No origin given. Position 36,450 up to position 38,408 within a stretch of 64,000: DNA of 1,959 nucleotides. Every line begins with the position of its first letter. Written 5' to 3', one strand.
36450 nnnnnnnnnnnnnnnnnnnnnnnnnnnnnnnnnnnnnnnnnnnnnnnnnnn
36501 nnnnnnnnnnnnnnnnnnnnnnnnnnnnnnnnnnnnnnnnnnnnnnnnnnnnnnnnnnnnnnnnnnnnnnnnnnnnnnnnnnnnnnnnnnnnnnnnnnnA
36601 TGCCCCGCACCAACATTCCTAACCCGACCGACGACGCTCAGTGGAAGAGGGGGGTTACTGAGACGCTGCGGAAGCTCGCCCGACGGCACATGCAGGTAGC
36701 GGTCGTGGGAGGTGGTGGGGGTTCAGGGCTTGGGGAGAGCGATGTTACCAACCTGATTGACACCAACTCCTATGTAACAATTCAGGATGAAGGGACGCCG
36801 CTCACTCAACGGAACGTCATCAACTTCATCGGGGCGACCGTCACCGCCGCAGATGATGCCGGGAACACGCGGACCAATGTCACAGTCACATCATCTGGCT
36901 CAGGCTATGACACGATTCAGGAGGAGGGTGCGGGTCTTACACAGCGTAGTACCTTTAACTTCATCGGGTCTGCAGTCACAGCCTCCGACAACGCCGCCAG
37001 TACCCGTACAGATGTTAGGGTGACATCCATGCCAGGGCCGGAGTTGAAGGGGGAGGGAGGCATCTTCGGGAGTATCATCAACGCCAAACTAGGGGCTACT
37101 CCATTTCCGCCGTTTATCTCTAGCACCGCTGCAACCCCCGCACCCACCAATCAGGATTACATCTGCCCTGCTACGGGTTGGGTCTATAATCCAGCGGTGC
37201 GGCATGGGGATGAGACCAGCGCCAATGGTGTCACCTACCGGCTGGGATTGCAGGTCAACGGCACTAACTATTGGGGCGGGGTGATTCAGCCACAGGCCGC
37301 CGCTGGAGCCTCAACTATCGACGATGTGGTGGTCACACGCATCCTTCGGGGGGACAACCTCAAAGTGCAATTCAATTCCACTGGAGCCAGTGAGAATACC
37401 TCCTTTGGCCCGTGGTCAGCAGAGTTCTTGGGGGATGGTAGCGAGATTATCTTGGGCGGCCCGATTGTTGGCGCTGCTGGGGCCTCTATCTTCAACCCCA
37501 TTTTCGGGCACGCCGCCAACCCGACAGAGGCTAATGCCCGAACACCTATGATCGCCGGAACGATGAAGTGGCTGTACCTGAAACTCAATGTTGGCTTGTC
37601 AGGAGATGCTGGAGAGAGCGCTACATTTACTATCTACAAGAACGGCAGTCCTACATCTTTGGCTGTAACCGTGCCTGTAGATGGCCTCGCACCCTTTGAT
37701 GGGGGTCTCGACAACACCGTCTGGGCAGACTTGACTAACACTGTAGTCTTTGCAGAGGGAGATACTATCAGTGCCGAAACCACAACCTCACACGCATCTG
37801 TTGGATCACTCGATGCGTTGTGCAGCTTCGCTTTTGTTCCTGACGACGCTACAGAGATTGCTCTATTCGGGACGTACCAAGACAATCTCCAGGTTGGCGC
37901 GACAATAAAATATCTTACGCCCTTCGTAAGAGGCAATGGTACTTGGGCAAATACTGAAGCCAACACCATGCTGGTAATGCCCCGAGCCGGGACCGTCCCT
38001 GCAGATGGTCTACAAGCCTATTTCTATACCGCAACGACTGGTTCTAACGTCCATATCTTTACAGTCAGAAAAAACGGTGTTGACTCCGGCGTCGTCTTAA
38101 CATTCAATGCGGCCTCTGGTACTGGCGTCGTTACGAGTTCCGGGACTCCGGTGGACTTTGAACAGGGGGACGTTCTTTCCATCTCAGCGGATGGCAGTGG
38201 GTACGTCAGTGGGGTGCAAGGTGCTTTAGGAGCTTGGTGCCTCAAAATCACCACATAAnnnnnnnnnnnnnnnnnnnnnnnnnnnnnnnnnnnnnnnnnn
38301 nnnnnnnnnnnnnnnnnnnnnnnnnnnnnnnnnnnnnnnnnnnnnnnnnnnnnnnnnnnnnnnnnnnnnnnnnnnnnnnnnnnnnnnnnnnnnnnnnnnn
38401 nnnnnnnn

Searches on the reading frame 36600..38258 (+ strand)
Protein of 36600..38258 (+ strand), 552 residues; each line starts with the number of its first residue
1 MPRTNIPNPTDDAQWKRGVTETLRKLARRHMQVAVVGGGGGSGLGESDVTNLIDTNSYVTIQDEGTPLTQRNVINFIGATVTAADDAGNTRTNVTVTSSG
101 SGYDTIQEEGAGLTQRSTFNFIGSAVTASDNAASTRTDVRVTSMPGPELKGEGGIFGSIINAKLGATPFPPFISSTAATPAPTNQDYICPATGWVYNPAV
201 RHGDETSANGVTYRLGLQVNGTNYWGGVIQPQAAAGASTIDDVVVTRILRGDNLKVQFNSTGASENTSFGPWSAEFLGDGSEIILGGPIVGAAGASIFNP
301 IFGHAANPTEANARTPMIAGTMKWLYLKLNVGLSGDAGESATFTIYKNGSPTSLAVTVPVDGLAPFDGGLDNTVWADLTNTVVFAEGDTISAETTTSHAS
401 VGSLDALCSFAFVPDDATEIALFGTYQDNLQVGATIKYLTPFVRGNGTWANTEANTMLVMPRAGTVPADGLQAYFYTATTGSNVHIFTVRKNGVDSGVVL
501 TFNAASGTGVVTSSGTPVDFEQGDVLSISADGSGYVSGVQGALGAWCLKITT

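Call 36: search_protein_families(library=phrogs, max_evalue=0.001, proteins=[window:36600-38258:+])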
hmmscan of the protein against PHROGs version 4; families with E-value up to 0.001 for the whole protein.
window:36600-38258:+ (552 aa): 1 family
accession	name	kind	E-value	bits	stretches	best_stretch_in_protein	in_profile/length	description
phrog_7049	-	tail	0.00012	22.7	1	454-532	149-228/246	tail fiber protein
